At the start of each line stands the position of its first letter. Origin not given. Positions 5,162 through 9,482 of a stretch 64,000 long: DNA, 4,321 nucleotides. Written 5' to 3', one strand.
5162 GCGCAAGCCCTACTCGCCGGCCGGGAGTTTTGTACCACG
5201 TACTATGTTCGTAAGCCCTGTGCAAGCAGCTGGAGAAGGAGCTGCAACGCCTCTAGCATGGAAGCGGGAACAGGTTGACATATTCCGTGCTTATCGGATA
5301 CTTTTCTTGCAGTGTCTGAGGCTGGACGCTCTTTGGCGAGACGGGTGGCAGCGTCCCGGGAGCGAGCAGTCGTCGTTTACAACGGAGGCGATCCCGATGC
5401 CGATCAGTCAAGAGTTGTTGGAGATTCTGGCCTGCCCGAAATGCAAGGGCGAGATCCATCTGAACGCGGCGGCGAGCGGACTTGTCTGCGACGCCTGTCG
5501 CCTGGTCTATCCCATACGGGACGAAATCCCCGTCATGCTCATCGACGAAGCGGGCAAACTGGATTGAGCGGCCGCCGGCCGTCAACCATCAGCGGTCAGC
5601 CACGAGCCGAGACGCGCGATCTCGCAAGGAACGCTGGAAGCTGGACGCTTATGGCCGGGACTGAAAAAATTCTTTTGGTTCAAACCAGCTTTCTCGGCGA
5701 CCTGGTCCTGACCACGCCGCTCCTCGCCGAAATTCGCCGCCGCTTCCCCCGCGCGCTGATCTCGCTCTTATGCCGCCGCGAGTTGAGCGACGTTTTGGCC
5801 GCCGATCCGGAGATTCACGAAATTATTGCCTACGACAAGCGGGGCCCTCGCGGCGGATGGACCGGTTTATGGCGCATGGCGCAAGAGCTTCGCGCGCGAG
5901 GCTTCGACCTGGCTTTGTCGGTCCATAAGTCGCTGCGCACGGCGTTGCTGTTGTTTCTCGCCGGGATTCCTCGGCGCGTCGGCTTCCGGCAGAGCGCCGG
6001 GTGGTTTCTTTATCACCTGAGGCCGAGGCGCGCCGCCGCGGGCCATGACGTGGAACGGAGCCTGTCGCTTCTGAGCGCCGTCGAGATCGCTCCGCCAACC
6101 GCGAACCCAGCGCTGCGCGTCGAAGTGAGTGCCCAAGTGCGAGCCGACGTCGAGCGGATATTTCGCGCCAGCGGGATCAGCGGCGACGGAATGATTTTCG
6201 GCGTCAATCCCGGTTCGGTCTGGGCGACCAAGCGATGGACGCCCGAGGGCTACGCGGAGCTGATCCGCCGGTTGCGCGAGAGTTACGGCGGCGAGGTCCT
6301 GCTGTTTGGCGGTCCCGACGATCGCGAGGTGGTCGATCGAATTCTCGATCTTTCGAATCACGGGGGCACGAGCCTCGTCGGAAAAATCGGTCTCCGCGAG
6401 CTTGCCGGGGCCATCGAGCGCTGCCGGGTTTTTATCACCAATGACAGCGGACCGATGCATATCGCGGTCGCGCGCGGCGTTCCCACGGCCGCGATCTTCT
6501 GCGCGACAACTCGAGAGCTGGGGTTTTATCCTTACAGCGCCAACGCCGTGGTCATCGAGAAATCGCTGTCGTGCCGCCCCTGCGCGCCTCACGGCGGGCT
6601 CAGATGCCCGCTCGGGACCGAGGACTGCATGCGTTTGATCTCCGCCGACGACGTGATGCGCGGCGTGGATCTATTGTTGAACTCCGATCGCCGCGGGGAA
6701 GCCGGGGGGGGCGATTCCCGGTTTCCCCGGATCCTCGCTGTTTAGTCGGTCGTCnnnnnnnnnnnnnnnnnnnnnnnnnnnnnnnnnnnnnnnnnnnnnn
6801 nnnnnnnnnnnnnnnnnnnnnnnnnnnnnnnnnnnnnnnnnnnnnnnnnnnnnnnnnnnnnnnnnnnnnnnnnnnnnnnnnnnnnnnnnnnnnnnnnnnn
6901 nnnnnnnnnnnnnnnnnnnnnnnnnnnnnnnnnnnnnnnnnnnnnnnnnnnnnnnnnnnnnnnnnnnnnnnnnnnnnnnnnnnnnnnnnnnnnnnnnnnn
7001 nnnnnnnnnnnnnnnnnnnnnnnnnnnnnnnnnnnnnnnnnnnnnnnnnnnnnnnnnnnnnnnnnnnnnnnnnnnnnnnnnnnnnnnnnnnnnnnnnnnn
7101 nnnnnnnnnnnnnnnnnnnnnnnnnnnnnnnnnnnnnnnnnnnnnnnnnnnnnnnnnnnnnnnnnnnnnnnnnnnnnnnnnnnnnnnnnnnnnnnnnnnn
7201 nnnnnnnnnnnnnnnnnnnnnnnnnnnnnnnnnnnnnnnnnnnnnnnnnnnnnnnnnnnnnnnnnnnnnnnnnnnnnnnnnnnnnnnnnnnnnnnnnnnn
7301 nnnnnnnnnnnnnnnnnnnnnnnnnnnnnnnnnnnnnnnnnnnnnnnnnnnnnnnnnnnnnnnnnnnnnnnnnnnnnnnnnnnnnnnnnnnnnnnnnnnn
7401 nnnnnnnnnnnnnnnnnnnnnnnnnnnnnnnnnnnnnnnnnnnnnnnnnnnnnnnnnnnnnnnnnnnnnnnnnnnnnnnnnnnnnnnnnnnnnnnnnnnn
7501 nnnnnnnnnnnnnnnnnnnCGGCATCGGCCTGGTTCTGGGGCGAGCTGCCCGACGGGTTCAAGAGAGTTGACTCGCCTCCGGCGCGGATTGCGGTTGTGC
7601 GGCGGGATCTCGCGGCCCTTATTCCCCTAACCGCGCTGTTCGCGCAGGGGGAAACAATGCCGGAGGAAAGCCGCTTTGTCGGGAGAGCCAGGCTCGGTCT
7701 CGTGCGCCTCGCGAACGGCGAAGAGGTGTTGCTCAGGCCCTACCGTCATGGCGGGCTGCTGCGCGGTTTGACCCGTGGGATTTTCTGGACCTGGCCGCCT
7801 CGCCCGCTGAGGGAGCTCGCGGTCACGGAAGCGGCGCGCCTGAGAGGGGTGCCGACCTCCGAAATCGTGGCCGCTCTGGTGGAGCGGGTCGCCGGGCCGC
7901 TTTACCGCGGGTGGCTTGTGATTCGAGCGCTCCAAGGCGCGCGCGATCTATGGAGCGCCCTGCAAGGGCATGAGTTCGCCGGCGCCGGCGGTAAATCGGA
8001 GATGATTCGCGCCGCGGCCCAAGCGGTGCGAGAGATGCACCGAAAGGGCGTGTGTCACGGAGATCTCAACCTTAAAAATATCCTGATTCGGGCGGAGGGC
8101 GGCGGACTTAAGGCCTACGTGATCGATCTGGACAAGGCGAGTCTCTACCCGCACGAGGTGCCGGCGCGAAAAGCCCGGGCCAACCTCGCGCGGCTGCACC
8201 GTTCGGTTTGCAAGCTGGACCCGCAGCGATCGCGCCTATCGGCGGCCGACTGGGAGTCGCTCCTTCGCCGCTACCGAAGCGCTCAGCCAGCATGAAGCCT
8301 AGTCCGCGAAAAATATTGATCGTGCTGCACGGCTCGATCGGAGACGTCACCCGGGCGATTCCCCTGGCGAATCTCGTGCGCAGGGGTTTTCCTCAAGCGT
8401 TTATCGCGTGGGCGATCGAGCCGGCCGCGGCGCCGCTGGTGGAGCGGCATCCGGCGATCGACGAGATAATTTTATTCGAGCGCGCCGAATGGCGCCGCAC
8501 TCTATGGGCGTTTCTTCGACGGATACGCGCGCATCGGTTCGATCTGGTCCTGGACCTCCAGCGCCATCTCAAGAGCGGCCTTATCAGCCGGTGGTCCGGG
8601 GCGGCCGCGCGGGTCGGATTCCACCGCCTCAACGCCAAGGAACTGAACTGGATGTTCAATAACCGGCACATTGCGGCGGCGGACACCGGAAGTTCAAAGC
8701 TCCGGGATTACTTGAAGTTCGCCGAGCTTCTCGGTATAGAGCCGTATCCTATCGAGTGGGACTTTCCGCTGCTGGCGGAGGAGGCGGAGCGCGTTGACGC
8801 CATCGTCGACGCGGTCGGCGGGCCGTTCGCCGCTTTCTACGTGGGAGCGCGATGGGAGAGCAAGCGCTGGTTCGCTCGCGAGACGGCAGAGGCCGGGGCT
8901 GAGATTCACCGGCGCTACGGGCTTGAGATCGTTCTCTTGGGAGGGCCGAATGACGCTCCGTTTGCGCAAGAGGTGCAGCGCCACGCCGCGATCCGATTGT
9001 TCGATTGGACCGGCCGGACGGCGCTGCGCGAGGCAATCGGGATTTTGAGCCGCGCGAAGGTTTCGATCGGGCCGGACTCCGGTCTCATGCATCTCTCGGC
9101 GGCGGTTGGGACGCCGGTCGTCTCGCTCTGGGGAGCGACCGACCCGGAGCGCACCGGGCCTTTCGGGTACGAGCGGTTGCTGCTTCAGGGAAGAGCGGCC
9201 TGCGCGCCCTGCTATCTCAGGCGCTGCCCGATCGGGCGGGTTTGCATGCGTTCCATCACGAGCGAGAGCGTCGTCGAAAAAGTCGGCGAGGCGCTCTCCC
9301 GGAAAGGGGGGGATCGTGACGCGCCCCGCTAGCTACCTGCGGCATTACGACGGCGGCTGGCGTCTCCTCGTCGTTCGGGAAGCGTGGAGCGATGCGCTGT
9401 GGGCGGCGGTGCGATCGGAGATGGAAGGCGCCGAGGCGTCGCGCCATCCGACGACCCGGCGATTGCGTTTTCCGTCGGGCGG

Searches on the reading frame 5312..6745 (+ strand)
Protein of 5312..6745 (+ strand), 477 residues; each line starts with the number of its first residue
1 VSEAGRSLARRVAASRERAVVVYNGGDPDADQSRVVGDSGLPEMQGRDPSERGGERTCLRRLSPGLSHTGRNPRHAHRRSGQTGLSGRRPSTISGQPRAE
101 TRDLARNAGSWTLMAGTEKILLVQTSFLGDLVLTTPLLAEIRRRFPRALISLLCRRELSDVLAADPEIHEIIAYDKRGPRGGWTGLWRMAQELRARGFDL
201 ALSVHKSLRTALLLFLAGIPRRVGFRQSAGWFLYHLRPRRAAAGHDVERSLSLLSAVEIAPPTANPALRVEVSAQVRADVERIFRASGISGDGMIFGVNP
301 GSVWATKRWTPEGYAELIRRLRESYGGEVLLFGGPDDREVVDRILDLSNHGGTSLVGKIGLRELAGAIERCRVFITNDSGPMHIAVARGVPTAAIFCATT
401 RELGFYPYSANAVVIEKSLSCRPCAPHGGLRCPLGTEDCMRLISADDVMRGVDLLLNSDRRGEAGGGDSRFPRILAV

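Call 46: search_protein_families(library=pfam, proteins=[window:5312-6745:+])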
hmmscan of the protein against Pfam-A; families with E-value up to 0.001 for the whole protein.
window:5312-6745:+ (477 aa): 1 family
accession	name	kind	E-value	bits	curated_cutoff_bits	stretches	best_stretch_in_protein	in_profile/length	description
PF01075.23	Glyco_transf_9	-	1.1e-38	133.4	22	1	187-425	2-237/247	Glycosyltransferase family 9 (heptosyltransferase)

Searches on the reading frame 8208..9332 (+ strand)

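Call 46: search_protein_families(library=pfam, proteins=[window:8208-9332:+])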
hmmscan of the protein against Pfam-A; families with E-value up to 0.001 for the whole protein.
window:8208-9332:+ (374 aa): 1 family
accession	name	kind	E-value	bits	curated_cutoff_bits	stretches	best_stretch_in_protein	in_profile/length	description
PF01075.23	Glyco_transf_9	-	3.5e-41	141.6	22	1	100-342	2-243/247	Glycosyltransferase family 9 (heptosyltransferase)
